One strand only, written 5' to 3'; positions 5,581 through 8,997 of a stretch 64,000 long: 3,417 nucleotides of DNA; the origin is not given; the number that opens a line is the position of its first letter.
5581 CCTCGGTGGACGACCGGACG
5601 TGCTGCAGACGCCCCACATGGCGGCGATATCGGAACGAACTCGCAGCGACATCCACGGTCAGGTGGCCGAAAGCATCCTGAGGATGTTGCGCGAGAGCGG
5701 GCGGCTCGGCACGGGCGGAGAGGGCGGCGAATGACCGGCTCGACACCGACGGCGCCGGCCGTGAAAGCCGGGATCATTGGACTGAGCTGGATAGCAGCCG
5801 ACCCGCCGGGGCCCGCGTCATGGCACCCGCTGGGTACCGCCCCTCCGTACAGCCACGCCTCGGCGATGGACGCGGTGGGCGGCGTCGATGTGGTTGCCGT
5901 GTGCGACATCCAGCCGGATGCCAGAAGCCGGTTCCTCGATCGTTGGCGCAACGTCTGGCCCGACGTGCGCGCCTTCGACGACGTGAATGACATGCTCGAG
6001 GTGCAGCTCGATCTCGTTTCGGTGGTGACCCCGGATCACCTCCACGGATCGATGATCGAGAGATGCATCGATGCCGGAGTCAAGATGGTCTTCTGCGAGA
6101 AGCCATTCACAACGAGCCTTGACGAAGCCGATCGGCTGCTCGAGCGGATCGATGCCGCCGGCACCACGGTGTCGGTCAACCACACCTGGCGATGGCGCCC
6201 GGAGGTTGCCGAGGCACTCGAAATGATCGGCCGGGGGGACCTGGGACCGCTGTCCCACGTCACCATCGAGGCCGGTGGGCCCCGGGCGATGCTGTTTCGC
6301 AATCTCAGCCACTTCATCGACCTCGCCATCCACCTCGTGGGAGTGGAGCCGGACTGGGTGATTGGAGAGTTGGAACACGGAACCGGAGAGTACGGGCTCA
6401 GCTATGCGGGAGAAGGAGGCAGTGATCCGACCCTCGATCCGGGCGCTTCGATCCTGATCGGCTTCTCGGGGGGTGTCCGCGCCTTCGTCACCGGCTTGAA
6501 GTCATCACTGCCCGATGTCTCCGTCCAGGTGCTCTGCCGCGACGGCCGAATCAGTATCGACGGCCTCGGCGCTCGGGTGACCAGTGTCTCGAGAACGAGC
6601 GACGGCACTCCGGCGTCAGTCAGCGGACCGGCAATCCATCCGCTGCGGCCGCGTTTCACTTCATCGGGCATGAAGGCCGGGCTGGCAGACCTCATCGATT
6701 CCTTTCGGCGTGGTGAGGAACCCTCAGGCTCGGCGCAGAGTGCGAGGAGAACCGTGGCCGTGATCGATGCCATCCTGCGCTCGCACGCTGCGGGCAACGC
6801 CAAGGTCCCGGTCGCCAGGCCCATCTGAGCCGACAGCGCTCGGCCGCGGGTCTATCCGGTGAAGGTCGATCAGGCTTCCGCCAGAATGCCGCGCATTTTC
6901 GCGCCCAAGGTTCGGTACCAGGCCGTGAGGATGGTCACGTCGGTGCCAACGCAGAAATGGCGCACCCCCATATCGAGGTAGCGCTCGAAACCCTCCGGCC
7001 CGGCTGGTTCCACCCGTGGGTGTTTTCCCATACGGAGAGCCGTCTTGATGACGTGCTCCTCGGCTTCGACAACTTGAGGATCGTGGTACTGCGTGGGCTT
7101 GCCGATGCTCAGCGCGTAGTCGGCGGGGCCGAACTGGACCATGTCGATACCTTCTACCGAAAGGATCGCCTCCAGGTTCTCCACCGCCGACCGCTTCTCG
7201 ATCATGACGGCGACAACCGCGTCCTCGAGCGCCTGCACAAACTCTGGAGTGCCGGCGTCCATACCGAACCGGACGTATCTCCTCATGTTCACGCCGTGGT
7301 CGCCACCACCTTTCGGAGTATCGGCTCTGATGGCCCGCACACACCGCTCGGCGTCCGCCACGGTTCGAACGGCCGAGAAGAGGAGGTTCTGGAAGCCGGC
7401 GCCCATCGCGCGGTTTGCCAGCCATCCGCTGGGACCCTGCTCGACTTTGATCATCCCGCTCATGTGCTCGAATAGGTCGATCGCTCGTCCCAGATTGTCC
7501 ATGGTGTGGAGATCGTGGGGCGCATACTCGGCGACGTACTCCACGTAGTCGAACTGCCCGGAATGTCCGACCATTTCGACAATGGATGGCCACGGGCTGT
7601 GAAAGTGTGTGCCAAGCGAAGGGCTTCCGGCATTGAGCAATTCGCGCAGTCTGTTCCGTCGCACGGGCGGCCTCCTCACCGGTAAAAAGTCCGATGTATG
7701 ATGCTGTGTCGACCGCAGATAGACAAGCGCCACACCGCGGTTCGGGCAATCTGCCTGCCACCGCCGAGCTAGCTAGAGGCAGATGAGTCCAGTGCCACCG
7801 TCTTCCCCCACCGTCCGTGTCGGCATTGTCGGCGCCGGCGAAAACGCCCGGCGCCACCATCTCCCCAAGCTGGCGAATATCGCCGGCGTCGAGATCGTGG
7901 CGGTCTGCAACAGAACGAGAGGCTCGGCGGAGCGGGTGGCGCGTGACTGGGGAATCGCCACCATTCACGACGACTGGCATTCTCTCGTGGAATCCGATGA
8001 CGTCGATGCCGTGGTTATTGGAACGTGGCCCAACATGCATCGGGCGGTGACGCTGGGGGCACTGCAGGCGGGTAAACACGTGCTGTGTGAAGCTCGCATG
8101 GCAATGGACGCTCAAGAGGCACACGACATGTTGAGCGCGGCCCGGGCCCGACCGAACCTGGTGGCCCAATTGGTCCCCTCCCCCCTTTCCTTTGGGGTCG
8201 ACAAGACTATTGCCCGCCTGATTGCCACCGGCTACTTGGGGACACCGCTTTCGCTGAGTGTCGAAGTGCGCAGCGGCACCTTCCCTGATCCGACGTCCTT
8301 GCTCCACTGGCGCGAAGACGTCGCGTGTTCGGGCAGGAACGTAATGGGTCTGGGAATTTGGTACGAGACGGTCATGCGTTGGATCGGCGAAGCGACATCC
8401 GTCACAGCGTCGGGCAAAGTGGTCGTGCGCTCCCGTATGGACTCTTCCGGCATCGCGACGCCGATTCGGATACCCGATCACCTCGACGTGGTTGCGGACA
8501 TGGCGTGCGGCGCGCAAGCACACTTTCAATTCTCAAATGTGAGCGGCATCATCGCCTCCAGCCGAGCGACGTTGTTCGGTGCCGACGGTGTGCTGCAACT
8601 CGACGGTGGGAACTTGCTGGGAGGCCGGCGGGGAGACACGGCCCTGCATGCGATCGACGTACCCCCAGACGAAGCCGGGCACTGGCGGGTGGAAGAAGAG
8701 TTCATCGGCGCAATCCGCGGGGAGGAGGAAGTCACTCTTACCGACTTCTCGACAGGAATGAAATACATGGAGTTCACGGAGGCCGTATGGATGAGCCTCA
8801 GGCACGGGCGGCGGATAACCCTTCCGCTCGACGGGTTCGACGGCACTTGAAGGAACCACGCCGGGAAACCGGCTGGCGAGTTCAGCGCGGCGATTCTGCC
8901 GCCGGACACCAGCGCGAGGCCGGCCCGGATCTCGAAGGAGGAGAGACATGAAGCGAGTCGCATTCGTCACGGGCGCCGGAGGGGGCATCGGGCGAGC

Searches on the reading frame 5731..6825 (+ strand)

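Call 74: search_protein_families(library=pfam, proteins=[window:5731-6825:+], max_evalue=0.00001)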
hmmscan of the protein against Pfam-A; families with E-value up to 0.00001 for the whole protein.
window:5731-6825:+ (365 aa): 1 family
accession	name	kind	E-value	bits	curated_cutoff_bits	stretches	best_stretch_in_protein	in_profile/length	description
PF01408.29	GFO_IDH_MocA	-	3.7e-18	66.8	24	1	41-151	26-120/120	Oxidoreductase family, NAD-binding Rossmann fold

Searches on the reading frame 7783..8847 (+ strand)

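Call 74: search_protein_families(library=pfam, proteins=[window:7783-8847:+], max_evalue=0.00001)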
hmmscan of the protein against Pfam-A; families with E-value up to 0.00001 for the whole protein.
window:7783-8847:+ (355 aa): 2 families
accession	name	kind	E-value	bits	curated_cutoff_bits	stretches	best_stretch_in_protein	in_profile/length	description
PF01408.29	GFO_IDH_MocA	-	1.8e-22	80.7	24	1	11-127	1-116/120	Oxidoreductase family, NAD-binding Rossmann fold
PF22725.1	GFO_IDH_MocA_C3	-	3.2e-09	37.3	27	1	142-271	3-123/124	GFO/IDH/MocA C-terminal domain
